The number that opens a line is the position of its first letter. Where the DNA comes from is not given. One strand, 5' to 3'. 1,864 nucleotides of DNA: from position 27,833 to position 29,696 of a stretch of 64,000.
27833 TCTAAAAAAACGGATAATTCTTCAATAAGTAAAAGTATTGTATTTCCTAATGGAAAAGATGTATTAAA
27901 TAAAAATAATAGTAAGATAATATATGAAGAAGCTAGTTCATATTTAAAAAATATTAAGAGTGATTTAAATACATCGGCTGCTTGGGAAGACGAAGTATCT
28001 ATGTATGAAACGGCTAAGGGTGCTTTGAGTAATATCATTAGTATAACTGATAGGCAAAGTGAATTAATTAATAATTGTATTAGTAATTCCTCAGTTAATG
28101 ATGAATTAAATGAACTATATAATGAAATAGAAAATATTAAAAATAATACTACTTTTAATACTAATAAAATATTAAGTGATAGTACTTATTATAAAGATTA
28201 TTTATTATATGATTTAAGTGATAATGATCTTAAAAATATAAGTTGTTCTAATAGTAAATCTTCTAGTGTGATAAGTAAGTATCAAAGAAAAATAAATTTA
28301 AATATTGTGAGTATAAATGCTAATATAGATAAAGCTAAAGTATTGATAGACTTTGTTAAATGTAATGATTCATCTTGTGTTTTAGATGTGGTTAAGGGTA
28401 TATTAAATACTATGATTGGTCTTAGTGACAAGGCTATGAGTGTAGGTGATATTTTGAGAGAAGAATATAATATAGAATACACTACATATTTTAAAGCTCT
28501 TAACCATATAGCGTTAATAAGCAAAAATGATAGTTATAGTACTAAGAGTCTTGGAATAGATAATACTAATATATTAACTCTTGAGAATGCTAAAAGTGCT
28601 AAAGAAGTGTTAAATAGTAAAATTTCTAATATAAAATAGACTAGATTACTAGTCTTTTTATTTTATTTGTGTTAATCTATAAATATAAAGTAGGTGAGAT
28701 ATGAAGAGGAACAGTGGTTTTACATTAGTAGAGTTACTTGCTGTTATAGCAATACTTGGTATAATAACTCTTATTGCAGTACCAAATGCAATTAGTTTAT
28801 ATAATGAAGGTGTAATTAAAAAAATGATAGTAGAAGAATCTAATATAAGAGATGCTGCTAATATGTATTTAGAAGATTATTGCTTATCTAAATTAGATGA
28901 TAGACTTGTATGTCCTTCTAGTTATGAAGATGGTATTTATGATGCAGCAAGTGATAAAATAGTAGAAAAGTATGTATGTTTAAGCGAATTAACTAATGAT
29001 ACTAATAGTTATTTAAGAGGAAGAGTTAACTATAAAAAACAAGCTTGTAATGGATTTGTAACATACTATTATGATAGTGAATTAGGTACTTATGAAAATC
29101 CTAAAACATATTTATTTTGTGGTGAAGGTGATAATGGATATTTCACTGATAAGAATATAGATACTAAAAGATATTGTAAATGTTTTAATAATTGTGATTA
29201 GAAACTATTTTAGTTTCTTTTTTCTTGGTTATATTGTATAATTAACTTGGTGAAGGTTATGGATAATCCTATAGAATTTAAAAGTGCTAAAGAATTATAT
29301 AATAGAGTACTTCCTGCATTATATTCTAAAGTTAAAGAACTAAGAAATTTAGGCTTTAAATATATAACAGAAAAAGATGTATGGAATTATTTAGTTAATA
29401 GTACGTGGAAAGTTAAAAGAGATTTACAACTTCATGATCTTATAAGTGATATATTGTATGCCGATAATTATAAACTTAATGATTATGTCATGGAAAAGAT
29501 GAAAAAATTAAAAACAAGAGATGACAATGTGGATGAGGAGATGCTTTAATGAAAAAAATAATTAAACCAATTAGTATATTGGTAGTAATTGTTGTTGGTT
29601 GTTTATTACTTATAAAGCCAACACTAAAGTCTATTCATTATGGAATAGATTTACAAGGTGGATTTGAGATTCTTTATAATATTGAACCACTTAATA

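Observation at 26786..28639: Type IV prepilin fused to two tandem flagellin D1-like modules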

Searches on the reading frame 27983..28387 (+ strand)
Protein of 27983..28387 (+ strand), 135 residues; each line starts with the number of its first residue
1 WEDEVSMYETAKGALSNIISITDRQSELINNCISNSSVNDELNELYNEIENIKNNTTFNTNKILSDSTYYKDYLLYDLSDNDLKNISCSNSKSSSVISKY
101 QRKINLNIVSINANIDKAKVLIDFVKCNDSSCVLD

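Call 52: search_solved_structures(query=window:27983-28387:+, max_evalue=0.01, show_alignments=4)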
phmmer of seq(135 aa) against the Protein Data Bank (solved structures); distinct sequences matched with E-value up to 0.01: 23.
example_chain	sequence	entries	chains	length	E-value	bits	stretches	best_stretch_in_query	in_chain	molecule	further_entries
5wjx_A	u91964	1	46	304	1.6e-05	28.5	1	2-73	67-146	Flagellin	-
5gy2_C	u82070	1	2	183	6.8e-05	26.5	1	2-88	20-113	Flagellin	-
8jmv_A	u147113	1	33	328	8.8e-05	26.1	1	2-95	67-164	Flagella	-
4nx9_A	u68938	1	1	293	0.00014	25.5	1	3-73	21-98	Flagellin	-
6b5b_F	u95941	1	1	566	0.00017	25.2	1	3-96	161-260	Flagellin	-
5wjy_A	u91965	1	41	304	0.0002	25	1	2-73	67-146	Flagellin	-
5wjt_A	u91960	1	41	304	0.00021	24.9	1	2-73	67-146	Flagellin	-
5wjw_A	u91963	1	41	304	0.00023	24.7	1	2-73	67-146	Flagellin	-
5wjv_A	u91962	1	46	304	0.00025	24.7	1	2-73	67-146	Flagellin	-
6gow_D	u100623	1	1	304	0.00042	23.9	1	2-73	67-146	Flagellin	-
5maw_D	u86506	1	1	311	0.00048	23.7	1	2-73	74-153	Flagellin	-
5wju_A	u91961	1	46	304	0.0006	23.4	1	2-73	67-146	Flagellin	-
9hpz_A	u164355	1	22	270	0.00075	23.1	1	2-67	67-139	Flagellin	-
5wjz_A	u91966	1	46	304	0.001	22.7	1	2-73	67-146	Flagellin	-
9au6_A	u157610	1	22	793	0.0024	21.4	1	2-68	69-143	Flagellin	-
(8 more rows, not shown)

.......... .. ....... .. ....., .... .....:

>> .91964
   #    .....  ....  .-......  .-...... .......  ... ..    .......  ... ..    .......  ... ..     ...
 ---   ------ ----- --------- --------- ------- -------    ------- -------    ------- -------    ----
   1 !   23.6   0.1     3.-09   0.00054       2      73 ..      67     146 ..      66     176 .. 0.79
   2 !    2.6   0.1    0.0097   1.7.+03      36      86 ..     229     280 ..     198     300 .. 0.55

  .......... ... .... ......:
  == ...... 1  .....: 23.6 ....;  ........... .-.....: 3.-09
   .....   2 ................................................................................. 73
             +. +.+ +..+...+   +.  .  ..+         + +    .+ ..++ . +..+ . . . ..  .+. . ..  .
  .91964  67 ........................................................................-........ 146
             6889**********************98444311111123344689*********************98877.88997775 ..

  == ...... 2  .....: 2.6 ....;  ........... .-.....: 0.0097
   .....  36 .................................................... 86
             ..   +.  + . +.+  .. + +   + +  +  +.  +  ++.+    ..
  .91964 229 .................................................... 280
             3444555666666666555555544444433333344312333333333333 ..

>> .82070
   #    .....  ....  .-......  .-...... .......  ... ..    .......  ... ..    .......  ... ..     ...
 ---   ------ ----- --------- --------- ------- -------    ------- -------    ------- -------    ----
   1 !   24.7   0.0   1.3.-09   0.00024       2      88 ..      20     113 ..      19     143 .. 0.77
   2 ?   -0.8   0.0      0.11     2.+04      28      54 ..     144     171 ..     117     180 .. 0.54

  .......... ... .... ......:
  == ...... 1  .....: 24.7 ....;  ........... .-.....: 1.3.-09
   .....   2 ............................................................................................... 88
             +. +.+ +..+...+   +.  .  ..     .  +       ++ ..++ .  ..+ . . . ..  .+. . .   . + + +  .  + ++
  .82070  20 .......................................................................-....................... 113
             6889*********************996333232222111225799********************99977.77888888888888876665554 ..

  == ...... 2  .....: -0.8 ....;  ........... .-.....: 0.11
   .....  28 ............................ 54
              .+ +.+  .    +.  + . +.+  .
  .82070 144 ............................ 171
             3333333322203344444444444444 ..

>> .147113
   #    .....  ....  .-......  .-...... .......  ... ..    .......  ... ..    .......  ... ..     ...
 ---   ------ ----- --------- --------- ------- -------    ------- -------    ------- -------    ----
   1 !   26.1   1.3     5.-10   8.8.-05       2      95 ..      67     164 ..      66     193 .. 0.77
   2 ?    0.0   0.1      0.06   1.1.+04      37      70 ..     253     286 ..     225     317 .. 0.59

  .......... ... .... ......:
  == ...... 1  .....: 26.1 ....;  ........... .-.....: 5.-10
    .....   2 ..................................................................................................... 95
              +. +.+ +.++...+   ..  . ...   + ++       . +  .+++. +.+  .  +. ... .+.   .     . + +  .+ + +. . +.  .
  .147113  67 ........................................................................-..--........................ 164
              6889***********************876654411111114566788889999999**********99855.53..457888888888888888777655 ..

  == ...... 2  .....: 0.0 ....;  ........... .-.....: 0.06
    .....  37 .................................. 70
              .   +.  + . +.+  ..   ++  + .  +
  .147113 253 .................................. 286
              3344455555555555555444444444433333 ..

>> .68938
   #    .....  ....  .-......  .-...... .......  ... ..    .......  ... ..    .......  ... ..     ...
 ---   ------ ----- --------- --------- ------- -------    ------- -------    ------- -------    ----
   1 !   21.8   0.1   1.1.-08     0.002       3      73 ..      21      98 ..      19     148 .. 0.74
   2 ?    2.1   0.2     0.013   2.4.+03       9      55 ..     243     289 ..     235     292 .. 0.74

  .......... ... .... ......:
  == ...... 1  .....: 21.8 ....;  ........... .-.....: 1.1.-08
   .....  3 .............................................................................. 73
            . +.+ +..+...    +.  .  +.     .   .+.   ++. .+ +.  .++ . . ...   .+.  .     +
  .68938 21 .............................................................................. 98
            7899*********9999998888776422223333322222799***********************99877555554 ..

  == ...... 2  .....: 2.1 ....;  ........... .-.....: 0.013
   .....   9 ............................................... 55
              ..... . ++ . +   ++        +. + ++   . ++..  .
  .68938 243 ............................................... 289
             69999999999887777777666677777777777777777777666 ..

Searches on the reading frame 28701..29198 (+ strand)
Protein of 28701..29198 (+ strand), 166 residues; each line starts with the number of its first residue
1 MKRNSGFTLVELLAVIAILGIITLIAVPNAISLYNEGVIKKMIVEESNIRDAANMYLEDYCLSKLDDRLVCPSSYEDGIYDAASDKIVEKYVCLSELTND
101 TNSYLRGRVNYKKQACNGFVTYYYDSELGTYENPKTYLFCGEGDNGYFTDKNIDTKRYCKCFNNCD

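Call 3: search_protein_families(library=pfam, proteins=[window:28701-29198:+], max_evalue=1)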
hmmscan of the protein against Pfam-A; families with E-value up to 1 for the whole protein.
window:28701-29198:+ (166 aa): 1 family
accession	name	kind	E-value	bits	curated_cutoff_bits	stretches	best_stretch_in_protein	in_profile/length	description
PF07963.17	N_methyl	-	1.7e-08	34.1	21.2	1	1-26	1-26/27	Prokaryotic N-terminal methylation motif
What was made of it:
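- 28701..29201 (+): 166-aa plain type IV prepilin with the same head and a near-identical 5' end. It is the probable partner subunit. N_methyl 34.1 bits (call 3).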

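Call 4: search_protein_families(library=ncbifam, proteins=[window:28701-29198:+], max_evalue=1)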
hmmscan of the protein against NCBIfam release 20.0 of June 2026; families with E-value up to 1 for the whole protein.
window:28701-29198:+ (166 aa): 12 families
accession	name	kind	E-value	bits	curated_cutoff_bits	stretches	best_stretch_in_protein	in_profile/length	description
TIGR02532.1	IV_pilin_GFxxxE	domain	3.4e-07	29.8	16.3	1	5-27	2-24/24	prepilin-type N-terminal cleavage/methylation domain-containing protein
NF041775.1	typeIV_PilA_Myxo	equivalog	1.2e-06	28.7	400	1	3-33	9-39/214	type IV pilin protein PilA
TIGR01710.1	typeII_sec_gspG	equivalog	7.2e-06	26.1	88.85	1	5-57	1-53/134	type II secretion system major pseudopilin GspG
NF040999.1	pilin_ComGC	equivalog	1.3e-05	25.3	75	1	5-31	2-28/84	competence type IV pilus major pilin ComGC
NF041013.1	T4P_ComGE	equivalog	7.7e-05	22.7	49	1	2-38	1-37/83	competence type IV pilus minor pilin ComGE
NF007862.0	PRK10574.1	equivalog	0.00014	22.1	138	1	1-32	1-32/145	prepilin peptidase-dependent pilin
TIGR01708.2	typeII_sec_gspH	equivalog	0.0044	17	80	1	5-27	2-24/169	type II secretion system minor pseudopilin GspH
NF040982.1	ComGD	equivalog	0.007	16.8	70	1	5-45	2-41/139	competence type IV pilus minor pilin ComGD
NF007800.0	PRK10506.1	equivalog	0.046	13.6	158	1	1-25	5-29/163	prepilin peptidase-dependent protein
TIGR02596.1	TIGR02596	subfamily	0.057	13.5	70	1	7-30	1-24/196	Verru_Chthon cassette protein D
NF041002.1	pilin_ComGF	equivalog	0.19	12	80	1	5-27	2-24/139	competence type IV pilus minor pilin ComGF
TIGR02599.1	TIGR02599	subfamily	0.23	10.7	256.5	1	6-27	1-22/361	Verru_Chthon cassette protein C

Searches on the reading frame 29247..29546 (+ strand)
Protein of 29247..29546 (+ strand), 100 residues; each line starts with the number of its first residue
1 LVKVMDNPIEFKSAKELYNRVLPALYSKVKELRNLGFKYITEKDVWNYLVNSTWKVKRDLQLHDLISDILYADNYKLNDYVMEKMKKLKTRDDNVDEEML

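Call 15: search_protein_families(library=pfam, proteins=[window:29247-29546:+], max_evalue=0.001)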
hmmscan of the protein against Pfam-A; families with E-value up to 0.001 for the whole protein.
window:29247-29546:+ (100 aa): 1 family
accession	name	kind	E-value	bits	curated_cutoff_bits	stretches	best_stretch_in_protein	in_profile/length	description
PF13797.11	Post_transc_reg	-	1e-16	60.9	25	1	16-84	3-71/83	Post-transcriptional regulator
